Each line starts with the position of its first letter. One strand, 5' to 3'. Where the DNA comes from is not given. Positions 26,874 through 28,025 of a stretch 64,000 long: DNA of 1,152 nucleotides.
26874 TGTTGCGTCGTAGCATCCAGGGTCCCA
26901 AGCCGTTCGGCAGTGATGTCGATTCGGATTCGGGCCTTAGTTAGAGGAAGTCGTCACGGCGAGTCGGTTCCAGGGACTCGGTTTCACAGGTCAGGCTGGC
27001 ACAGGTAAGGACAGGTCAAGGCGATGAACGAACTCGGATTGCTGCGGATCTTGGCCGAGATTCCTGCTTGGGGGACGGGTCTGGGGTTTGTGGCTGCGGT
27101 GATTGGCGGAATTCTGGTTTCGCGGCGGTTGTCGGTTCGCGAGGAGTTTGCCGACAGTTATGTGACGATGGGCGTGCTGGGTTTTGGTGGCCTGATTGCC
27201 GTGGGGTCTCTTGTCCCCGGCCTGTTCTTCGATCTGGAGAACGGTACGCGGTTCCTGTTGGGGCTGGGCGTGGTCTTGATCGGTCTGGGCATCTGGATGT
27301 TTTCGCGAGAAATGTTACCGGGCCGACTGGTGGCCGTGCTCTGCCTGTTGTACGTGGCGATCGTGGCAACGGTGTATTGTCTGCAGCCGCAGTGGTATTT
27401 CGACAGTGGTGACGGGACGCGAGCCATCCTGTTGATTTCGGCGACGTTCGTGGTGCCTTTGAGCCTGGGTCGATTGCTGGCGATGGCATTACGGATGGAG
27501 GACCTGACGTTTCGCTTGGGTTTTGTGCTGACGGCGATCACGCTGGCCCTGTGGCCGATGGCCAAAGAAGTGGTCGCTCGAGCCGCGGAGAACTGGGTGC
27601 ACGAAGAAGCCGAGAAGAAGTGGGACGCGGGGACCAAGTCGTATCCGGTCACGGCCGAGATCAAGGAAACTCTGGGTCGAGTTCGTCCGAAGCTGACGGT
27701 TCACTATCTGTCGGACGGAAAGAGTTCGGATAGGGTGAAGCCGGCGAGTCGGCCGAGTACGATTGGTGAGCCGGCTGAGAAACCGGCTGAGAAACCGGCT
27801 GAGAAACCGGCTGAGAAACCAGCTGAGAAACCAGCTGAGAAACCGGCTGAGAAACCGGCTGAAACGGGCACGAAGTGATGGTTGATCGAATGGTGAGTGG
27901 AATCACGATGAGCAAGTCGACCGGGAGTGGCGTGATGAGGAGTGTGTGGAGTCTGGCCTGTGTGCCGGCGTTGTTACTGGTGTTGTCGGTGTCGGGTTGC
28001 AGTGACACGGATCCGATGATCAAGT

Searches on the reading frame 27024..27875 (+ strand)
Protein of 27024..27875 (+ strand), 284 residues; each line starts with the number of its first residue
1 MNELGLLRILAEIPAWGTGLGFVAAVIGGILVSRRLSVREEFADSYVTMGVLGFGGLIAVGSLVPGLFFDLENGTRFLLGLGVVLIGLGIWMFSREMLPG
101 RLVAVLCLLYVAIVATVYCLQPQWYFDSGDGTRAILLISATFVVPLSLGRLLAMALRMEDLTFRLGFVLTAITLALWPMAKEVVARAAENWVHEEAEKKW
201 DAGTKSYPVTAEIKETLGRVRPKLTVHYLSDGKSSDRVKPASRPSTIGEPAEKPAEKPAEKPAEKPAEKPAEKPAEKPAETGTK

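Call 4: search_protein_families(library=pfam, proteins=[window:27024-27875:+], max_evalue=0.1)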
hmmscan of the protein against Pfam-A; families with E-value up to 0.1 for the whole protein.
window:27024-27875:+ (284 aa): 1 family
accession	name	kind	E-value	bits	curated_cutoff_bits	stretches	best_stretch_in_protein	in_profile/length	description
PF12679.13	ABC2_membrane_2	-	0.013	15.2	27.2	1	100-225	115-234/283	ABC-2 family transporter protein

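Call 27: find_homologous_proteins(query=window:27024-27875:+, max_evalue=0.001)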
Query window:27024-27875:+ (284 aa): 27 proteins with E <= 0.001 among 8000 candidates.
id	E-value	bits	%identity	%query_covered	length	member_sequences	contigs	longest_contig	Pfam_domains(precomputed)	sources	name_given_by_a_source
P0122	8.6e-151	519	93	90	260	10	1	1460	-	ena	-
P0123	1.4e-114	400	68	94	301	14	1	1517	-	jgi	-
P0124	1.5e-110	387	68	92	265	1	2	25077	-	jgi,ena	-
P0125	1.0e-109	384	66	92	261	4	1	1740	-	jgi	-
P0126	1.3e-106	374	66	93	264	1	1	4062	-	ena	-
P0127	1.4e-104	368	63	96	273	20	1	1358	-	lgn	-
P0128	1.4e-100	354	67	91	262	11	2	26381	-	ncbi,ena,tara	tara:strand:- start:2407 stop:3195 length:789 start_codon:yes stop_codon:yes gene_type:complete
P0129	3.4e-100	353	63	93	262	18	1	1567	-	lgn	-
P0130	6.8e-89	316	57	92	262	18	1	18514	-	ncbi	-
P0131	8.9e-87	309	56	93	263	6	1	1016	-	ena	-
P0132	5.0e-84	300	54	96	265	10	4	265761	-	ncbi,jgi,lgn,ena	-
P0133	2.5e-82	295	53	92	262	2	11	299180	-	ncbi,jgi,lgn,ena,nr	ncbi:MAG TPA: hypothetical protein DCE39_02470 [Planctomycetaceae bacterium]|nr:hypothetical protein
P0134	7.5e-82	293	54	92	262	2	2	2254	-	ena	-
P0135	2.4e-81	291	53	92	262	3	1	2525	-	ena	-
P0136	6.2e-81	290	53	93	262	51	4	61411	-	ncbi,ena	-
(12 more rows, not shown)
